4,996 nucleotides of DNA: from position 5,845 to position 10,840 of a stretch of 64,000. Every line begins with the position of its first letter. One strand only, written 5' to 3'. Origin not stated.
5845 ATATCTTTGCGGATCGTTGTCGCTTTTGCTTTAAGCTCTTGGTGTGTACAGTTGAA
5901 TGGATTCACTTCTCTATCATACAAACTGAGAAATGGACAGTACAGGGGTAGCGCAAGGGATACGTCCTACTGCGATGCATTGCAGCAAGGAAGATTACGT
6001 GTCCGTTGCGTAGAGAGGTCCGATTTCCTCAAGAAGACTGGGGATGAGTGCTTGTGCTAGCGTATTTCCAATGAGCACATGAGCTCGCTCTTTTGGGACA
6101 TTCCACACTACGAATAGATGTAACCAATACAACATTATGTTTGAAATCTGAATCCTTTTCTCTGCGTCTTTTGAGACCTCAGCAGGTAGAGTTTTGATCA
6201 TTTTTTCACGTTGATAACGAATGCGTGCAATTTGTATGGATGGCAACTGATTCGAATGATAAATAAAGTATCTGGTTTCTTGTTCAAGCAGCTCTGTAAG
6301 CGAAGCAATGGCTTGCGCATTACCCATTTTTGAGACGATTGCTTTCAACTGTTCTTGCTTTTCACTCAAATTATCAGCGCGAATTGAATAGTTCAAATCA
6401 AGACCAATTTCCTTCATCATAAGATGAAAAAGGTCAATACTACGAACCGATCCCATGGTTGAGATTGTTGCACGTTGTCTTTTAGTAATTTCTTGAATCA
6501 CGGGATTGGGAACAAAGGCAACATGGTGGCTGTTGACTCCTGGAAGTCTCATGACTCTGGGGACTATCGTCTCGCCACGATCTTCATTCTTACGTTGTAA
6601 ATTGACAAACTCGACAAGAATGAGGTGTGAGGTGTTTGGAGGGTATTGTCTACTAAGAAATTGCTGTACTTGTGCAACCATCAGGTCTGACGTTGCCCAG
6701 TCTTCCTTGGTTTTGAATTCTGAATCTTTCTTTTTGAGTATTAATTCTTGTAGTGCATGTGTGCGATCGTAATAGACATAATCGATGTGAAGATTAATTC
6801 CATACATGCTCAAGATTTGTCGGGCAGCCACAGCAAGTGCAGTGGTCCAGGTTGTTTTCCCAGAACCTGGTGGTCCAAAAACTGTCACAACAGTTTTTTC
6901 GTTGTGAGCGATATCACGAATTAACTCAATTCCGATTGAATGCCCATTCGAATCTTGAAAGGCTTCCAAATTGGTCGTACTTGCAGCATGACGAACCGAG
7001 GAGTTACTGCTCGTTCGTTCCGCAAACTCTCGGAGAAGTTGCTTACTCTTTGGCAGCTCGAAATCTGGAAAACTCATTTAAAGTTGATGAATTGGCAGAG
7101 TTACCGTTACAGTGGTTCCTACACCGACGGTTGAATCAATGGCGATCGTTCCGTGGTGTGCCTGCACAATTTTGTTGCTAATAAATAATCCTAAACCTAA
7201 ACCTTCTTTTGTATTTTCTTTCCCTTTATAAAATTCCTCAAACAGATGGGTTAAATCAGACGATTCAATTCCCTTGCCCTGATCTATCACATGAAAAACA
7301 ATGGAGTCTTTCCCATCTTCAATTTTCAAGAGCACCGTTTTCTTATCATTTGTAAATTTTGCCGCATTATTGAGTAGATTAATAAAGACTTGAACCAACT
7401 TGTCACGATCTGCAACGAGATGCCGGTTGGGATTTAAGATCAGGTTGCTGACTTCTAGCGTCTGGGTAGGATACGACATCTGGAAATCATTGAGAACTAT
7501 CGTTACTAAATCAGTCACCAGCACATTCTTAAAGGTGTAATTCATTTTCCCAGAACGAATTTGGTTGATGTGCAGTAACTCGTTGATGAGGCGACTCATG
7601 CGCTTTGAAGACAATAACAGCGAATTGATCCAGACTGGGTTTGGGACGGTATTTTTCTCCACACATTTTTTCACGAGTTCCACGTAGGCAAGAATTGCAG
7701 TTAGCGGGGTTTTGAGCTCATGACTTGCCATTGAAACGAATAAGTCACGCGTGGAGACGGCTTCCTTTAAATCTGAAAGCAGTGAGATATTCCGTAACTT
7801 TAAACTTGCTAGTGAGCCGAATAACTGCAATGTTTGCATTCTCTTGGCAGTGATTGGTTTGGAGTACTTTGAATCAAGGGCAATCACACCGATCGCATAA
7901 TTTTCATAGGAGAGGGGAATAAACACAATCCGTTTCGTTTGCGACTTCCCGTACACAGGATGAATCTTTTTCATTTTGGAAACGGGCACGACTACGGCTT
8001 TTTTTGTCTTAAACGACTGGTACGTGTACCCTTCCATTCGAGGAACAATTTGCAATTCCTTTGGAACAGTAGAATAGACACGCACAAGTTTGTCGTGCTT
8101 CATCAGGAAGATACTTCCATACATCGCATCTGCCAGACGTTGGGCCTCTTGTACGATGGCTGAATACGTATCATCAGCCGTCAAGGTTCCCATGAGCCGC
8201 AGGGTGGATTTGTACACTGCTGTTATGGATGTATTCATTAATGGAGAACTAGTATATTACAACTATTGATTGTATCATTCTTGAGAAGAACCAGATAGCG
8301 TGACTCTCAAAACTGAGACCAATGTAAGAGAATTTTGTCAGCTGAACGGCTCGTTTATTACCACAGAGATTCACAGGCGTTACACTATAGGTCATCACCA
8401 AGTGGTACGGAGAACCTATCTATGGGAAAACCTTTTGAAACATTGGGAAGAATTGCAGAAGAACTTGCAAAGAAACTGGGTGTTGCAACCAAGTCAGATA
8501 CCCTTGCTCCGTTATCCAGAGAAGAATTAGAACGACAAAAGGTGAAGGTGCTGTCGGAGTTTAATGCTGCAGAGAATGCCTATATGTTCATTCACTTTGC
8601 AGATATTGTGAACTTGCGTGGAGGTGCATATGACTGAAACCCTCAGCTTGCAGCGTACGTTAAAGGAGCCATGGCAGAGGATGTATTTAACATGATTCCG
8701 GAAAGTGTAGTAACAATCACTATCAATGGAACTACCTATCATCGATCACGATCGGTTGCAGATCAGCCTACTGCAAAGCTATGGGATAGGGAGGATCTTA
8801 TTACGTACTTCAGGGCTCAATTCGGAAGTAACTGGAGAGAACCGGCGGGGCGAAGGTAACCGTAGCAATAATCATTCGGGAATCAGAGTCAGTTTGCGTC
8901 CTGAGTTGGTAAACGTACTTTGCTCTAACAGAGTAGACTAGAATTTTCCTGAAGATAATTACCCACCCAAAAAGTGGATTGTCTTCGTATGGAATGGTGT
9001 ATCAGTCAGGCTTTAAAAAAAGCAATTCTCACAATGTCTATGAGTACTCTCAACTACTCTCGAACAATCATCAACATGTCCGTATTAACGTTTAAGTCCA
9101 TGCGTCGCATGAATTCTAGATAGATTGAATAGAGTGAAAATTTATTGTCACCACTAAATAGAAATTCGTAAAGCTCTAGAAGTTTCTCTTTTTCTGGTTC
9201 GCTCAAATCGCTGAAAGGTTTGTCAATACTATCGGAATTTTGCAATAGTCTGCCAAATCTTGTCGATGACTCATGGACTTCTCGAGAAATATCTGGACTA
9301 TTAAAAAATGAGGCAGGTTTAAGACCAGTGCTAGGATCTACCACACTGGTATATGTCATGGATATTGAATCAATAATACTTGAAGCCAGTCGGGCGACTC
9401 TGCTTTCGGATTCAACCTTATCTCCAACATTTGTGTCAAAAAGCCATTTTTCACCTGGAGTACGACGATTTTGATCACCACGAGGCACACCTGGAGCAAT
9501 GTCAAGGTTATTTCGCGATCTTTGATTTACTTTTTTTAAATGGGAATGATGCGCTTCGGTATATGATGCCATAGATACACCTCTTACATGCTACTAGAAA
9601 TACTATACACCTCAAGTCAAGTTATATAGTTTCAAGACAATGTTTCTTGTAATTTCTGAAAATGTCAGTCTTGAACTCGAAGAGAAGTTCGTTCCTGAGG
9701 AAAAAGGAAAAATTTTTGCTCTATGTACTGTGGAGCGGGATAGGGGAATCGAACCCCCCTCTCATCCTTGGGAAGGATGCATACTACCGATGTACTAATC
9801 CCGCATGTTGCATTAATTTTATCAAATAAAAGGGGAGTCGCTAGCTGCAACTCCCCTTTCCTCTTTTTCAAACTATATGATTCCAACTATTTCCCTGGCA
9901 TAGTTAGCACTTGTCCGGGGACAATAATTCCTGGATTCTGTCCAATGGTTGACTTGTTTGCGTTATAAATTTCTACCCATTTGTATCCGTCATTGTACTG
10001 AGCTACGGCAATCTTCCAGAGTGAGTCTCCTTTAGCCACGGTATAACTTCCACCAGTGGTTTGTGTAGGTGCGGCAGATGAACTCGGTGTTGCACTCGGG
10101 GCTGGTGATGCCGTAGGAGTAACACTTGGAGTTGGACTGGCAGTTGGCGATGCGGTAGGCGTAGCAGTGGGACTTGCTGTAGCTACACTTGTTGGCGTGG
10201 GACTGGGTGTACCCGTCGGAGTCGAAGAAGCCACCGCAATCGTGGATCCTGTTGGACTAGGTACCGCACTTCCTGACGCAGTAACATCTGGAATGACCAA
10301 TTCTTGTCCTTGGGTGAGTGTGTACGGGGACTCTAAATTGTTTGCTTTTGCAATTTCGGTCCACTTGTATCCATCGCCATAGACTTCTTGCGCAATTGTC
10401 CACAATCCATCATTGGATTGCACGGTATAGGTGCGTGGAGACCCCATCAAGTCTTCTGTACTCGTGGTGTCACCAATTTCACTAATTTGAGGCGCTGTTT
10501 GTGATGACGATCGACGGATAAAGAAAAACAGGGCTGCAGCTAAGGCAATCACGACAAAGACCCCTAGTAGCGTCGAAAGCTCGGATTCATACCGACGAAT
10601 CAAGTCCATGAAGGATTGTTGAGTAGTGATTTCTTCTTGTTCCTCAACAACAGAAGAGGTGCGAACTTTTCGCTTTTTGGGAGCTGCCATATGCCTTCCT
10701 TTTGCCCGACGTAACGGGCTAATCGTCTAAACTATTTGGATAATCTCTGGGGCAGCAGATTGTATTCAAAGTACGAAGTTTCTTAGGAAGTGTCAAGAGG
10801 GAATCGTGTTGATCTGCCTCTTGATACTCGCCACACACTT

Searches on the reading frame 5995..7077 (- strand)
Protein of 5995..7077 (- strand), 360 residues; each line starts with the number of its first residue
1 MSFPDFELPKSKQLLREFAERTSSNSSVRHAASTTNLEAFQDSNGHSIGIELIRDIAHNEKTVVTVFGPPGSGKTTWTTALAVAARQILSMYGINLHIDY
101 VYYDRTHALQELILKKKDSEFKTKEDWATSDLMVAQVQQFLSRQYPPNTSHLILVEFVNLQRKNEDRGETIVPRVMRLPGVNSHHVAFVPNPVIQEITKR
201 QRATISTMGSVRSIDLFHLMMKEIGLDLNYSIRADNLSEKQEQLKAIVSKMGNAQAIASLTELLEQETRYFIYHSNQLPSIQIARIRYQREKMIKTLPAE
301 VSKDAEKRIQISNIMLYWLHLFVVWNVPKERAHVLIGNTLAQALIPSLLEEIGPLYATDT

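Call 52: search_protein_families(library=pfam, proteins=[window:5995-7077:-], max_evalue=0.001)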
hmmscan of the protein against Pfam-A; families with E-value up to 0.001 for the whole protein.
window:5995-7077:- (360 aa): 3 families
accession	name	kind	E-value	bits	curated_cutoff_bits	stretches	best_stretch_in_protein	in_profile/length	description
PF13401.12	AAA_22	-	0.00018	22.3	27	1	60-160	4-96/130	AAA domain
PF01637.24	ATPase_2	-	0.00093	19.5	33.2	0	54-119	12-72/225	ATPase domain predominantly from Archaea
PF08433.16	KTI12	-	0.00099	19.1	22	0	64-144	4-71/271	Chromatin associated protein KTI12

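Call 97: search_protein_families(library=padloc, proteins=[window:5995-7077:-], max_evalue=0.01)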
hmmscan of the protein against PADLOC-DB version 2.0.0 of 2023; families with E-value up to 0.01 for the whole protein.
window:5995-7077:- (360 aa): 4 families
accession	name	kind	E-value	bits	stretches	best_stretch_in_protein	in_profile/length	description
PDLC04140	mad8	-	1.7e-05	22.5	1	54-269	18-132/314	mads_8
PDLC03920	MkoA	-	0.0034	13.7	1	62-82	632-652/1112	-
PDLC04232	IetA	-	0.008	13.6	0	51-84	106-139/330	-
PDLC02335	AbiLi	-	0.0098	13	0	30-115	43-106/326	AbiLi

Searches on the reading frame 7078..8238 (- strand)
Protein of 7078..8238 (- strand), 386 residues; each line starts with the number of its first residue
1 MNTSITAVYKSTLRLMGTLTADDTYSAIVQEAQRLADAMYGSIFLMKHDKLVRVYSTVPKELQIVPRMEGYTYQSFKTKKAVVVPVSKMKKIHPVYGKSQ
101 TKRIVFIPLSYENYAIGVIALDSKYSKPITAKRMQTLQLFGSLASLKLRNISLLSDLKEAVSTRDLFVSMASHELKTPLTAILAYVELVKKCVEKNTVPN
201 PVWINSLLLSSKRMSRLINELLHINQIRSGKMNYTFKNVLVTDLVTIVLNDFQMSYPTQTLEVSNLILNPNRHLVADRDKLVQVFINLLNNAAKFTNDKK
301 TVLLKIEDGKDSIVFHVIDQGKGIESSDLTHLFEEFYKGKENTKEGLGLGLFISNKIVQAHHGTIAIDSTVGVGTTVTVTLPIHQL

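Call 52: search_protein_families(library=pfam, proteins=[window:7078-8238:-], max_evalue=0.001)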
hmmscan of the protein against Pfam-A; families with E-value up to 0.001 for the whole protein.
window:7078-8238:- (386 aa): 7 families
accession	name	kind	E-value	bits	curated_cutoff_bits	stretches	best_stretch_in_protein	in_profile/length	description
PF02518.31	HATPase_c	-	4.5e-26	91.9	26.4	1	277-384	2-110/111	Histidine kinase-, DNA gyrase B-, and HSP90-like ATPase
PF00512.31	HisKA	-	8.7e-14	51.8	26.9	1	164-230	2-66/66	His Kinase A (phospho-acceptor) domain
PF13185.12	GAF_2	-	4.4e-07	30.6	28.6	1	19-146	2-133/136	GAF domain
PF01590.32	GAF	-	4.8e-07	30.8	22.4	1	22-146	3-131/133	GAF domain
PF13492.12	GAF_3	-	1.6e-06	29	27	1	21-150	2-129/129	GAF domain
PF14501.12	HATPase_c_5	-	0.00011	22.5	22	1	281-369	6-90/102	GHKL domain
PF13581.12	HATPase_c_2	-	0.00015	22.2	27.4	1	288-380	39-126/127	Histidine kinase-like ATPase domain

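Call 97: search_protein_families(library=padloc, proteins=[window:7078-8238:-], max_evalue=0.01)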
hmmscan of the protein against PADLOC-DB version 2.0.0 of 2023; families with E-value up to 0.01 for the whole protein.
window:7078-8238:- (386 aa): 1 family
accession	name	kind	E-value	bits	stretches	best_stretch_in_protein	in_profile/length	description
PDLC04647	PDC-M43B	-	1.1e-09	35.9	1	233-370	182-320/347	-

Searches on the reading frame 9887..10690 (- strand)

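Call 52: search_protein_families(library=pfam, proteins=[window:9887-10690:-], max_evalue=0.001)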
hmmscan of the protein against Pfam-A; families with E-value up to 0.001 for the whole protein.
window:9887-10690:- (267 aa): 3 families
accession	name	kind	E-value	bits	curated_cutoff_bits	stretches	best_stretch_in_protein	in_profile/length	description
PF01476.26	LysM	-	2.3e-19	69.5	20.9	2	88-134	1-43/43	LysM domain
PF23457.1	LysM2_NFP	-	2.5e-06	27.9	36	0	87-134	7-54/56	NFP LysM2 domain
PF23472.1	LysM2_CERK1_LYK3_4_5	-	0.00052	20.3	27.4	0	87-134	7-54/56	LYK3/4/5 LysM2 domain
